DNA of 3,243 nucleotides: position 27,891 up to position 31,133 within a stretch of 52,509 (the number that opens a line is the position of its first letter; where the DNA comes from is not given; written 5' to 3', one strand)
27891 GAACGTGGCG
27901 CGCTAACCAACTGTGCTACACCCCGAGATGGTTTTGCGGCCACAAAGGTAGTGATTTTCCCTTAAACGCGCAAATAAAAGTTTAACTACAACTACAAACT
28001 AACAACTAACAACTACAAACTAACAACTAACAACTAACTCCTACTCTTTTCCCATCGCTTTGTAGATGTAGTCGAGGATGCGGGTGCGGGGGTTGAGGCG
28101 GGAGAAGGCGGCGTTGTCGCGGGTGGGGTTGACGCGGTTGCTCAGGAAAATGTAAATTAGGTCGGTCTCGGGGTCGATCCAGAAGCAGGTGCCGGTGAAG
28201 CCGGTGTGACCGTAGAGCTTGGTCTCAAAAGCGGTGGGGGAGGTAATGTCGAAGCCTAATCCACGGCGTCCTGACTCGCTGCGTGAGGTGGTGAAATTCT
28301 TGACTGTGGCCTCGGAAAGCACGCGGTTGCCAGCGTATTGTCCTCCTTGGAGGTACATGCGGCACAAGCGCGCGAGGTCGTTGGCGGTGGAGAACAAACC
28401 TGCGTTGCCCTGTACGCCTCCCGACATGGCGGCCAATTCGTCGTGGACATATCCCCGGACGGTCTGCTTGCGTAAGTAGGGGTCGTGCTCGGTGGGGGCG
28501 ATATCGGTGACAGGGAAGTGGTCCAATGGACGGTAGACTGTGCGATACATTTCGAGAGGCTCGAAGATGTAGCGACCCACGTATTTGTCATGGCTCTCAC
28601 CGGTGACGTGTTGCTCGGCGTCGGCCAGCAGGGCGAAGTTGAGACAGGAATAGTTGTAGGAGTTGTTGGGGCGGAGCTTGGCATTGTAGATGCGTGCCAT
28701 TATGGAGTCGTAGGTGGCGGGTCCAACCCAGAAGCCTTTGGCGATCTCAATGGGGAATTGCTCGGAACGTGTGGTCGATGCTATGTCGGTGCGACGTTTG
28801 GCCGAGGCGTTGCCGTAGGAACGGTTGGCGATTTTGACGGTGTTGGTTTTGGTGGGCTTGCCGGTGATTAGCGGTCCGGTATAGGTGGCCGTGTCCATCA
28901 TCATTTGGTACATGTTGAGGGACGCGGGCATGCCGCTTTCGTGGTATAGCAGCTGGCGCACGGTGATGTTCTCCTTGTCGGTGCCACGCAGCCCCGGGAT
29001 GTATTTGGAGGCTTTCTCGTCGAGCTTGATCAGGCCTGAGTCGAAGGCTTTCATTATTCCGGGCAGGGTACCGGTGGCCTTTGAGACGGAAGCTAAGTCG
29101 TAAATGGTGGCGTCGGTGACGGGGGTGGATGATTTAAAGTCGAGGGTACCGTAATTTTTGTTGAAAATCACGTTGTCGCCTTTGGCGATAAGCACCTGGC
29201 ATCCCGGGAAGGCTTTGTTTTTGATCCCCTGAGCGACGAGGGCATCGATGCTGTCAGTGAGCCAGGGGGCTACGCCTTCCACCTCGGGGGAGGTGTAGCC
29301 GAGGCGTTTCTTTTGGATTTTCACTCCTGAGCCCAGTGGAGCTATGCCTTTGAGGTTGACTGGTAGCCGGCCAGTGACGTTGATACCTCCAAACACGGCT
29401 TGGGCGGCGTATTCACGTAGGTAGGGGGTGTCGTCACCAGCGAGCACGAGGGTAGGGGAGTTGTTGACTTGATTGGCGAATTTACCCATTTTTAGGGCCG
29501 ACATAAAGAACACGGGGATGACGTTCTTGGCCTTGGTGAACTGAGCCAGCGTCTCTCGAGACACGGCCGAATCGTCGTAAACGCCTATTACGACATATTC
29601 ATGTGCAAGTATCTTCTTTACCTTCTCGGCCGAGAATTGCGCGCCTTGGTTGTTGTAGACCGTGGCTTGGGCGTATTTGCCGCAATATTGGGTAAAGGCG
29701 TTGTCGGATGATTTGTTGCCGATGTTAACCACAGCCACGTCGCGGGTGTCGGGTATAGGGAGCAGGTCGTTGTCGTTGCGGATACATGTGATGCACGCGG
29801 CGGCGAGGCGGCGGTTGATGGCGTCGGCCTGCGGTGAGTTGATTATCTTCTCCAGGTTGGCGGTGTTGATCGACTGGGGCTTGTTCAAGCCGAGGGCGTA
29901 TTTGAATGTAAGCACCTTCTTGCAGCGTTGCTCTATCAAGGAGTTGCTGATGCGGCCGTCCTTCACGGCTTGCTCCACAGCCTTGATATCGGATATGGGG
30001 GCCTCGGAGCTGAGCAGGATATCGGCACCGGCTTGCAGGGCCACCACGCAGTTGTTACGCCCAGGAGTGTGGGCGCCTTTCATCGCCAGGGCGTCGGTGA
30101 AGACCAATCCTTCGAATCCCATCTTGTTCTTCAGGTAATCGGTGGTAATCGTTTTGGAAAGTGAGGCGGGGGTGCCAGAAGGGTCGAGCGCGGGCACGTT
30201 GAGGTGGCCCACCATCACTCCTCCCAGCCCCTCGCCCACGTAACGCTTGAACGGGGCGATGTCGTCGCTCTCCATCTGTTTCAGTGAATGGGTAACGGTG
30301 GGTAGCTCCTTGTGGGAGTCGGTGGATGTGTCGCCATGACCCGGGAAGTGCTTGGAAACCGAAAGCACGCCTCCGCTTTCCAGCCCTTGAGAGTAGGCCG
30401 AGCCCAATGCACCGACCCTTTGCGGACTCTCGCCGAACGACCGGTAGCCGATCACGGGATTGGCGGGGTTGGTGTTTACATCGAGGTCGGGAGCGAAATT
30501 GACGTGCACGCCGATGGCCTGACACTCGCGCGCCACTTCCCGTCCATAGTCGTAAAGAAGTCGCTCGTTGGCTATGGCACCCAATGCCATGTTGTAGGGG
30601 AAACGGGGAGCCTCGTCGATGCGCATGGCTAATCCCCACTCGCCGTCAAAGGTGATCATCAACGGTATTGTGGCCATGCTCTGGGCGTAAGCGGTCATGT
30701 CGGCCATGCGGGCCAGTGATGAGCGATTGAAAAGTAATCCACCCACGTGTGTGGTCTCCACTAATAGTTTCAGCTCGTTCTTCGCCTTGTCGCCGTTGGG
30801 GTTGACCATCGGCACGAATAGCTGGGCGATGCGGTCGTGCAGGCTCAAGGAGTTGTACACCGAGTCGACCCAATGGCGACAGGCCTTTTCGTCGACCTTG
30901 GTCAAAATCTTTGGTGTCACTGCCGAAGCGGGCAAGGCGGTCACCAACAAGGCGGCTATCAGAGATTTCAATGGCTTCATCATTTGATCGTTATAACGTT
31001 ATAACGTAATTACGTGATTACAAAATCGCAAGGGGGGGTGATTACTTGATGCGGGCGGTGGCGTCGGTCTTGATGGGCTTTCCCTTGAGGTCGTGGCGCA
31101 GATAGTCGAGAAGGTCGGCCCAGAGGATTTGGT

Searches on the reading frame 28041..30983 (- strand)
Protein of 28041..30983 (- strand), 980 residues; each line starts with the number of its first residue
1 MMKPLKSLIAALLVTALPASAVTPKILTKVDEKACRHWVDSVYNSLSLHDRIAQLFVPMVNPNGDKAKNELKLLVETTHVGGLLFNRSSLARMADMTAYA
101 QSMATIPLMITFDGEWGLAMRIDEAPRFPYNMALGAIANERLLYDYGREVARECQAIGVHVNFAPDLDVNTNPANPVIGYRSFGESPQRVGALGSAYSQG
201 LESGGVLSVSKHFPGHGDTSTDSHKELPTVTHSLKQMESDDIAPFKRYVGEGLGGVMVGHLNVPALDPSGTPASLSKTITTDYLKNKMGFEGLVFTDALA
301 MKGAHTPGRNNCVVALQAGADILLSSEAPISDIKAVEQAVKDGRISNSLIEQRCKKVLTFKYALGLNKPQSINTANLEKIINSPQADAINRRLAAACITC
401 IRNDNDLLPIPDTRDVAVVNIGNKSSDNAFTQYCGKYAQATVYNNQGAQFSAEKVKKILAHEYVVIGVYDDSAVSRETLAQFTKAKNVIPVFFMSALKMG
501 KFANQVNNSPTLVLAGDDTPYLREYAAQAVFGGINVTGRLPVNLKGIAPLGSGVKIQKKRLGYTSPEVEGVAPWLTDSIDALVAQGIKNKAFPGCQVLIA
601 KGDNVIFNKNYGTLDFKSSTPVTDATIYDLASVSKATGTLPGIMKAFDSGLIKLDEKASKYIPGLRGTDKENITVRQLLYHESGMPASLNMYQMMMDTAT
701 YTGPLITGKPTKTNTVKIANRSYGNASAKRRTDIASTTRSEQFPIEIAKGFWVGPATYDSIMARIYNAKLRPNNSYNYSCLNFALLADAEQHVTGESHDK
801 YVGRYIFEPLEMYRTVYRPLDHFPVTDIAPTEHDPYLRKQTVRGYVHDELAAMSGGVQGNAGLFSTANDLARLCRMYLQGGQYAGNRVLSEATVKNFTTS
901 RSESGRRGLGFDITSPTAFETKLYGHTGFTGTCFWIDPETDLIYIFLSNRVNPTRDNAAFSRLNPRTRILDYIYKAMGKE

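Call 12: find_encoding_contigs(protein=window:28041-30983:-, flank=10000, max_places=10)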
Protein window:28041-30983:- (980 aa): 2 contigs read that carry it; 2 places shown.
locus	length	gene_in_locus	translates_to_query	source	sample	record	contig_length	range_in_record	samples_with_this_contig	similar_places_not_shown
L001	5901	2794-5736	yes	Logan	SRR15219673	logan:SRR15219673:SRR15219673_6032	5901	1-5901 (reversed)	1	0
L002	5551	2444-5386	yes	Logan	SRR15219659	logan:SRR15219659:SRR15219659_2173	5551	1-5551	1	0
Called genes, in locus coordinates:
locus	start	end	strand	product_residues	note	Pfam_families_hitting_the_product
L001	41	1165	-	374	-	PF02595:Gly_kinase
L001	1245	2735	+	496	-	PF00149:Metallophos, PF02872:5_nucleotid_C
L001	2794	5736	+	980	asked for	PF00933:Glyco_hydro_3, PF00144:Beta-lactamase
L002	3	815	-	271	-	?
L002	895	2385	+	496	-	PF00149:Metallophos, PF02872:5_nucleotid_C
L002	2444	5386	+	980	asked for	PF00933:Glyco_hydro_3, PF00144:Beta-lactamase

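Call 15: find_related_loci(query=window:28041-30983:-, collection=genome_contigs, flank=10000)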
Query window:28041-30983:- (980 aa) in genome_contigs; peptide patterns used: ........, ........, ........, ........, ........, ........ (x = any residue, [..] = any of these).
258 stretches matched a pattern; 244 encode a relative of the query (tblastn E <= 1e-3); the best 80 are kept; 80 distinct loci.
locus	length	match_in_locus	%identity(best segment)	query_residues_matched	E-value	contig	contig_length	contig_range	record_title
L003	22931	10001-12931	94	1-977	0e+0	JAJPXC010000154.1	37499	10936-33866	MAG: Bacteroidales bacterium isolate AH.10_6 NODE_109_length_37499_cov_25.701768, whole genome shotgun sequence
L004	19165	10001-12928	93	2-977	0e+0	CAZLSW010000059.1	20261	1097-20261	MAG TPA_asm: uncultured Muribaculaceae bacterium isolate SRP222994_co1_569 genome assembly, contig: NODE_5450_length_202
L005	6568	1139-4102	58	2-979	0e+0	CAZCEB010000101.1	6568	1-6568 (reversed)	MAG TPA_asm: uncultured Muribaculaceae bacterium isolate SRP315200_co2_387 genome assembly, contig: NODE_20279_length_65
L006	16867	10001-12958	54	1-977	0e+0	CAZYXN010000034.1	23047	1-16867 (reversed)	MAG TPA_asm: uncultured Muribaculum sp. isolate SRP225648_co1_107 genome assembly, contig: NODE_5103_length_23047_cov_5.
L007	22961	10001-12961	54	1-977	0e+0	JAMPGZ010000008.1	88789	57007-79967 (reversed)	MAG: Lachnospiraceae bacterium isolate NALB_7961_29 Scaffold_#8__SCF_008___88789_bp, whole genome shotgun sequence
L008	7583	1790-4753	52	1-977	0e+0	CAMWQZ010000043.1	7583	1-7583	MAG TPA_asm: uncultured Bacteroidales bacterium isolate SRR14411280_bin.1_metawrap_v1.3_MAG genome assembly, contig: NOD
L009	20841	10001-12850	55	35-979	0e+0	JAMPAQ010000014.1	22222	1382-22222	MAG: Pseudoflavonifractor sp. isolate NALB_7813_11 Scaffold_#14__SCF_014___22222_bp, whole genome shotgun sequence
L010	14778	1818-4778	52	5-977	0e+0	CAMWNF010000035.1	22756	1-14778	MAG TPA_asm: uncultured Bacteroidales bacterium isolate SRR14411281_bin.3_metawrap_v1.3_MAG genome assembly, contig: NOD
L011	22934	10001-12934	52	5-977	0e+0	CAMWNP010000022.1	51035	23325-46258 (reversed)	MAG TPA_asm: uncultured Porphyromonadaceae bacterium isolate SRR14411244_bin.1_metawrap_v1.3_MAG genome assembly, contig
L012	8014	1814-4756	52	8-977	0e+0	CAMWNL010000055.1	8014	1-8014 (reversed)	MAG TPA_asm: uncultured Bacteroidales bacterium isolate SRR14411242_bin.1_metawrap_v1.3_MAG genome assembly, contig: NOD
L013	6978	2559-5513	53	5-980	0e+0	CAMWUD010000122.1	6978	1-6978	MAG TPA_asm: uncultured Porphyromonadaceae bacterium isolate SRR14411285_bin.4_metawrap_v1.3_MAG genome assembly, contig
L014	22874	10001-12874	53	21-975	0e+0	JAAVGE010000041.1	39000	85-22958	MAG: Bacteroidales bacterium isolate Mgla_MAG_45-bin_12 c_000000120463, whole genome shotgun sequence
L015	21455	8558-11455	52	19-975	0e+0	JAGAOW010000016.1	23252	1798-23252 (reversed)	MAG: Muribaculaceae bacterium isolate RGIG8639 Water_deer_Cecum.Co__c149247, whole genome shotgun sequence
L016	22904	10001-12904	54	20-977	0e+0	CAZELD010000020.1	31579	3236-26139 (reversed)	MAG TPA_asm: uncultured Muribaculum sp. isolate SRP222994_co1_239 genome assembly, contig: NODE_2644_length_31579_cov_91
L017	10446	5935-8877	52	5-979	0e+0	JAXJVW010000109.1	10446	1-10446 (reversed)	MAG: Muribaculaceae bacterium isolate DOME_MAG_6031 6031_C0405_k141_239496, whole genome shotgun sequence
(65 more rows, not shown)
